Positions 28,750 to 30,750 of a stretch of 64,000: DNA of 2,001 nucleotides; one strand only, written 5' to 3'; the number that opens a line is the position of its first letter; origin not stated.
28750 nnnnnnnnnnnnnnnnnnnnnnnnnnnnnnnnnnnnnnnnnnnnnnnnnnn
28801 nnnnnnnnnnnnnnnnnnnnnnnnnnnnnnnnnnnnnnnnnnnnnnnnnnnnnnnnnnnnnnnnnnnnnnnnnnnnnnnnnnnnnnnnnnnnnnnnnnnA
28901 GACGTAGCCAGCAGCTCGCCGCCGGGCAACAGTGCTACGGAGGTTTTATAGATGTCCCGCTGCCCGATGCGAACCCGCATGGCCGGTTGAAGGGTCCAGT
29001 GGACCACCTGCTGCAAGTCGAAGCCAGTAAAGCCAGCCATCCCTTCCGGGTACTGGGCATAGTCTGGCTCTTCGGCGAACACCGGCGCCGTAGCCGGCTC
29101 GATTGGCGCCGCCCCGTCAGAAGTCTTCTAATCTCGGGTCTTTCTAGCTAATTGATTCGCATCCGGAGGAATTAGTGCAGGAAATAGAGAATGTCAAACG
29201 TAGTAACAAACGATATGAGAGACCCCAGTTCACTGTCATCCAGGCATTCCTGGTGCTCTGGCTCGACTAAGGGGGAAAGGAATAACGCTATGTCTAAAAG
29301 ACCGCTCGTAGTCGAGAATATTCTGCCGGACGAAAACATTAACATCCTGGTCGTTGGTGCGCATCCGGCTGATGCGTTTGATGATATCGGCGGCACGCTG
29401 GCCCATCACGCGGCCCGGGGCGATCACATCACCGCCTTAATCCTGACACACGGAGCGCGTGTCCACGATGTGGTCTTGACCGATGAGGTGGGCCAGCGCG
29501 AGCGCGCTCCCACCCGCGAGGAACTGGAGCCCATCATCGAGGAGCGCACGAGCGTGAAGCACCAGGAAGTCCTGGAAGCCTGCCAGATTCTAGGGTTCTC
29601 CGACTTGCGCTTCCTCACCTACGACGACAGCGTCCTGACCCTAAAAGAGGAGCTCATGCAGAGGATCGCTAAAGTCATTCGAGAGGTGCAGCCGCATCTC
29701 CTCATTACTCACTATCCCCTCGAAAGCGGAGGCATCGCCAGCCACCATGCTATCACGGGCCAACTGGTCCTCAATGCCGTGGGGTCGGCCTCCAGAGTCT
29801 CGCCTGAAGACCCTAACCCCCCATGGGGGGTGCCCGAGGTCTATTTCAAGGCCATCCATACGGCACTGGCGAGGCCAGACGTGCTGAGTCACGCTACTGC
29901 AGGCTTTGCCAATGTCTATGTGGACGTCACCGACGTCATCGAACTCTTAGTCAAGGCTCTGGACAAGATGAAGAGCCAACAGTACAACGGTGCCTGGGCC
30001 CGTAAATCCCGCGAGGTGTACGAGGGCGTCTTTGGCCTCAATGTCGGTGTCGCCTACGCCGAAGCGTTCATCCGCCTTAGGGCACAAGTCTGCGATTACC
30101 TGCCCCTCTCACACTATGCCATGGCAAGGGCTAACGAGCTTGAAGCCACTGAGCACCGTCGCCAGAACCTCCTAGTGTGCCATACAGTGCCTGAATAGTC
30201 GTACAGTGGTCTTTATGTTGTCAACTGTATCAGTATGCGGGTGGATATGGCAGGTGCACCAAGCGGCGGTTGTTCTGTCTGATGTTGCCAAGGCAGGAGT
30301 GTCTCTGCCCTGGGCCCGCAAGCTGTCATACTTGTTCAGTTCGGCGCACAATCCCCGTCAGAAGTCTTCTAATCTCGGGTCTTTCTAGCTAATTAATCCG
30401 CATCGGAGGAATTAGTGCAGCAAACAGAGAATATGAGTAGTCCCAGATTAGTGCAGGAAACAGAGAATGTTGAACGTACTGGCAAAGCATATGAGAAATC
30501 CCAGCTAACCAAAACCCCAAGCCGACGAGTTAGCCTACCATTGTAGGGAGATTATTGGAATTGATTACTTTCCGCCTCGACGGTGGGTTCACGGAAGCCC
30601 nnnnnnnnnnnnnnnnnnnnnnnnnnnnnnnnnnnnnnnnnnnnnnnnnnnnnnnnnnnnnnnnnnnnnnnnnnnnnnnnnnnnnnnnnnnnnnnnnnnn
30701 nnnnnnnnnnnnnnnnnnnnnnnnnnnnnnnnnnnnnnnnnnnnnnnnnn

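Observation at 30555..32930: Orphan non-pyrrolysine MttB-family methyltransferase with tandem GNAT but no corrinoid partner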

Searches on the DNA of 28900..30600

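Call 85: search_rna_families(source=window, start=28900, end=30600, threshold=evalue, max_evalue=1)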
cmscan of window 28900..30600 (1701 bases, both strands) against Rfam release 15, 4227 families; matches with E-value up to 1: 0.
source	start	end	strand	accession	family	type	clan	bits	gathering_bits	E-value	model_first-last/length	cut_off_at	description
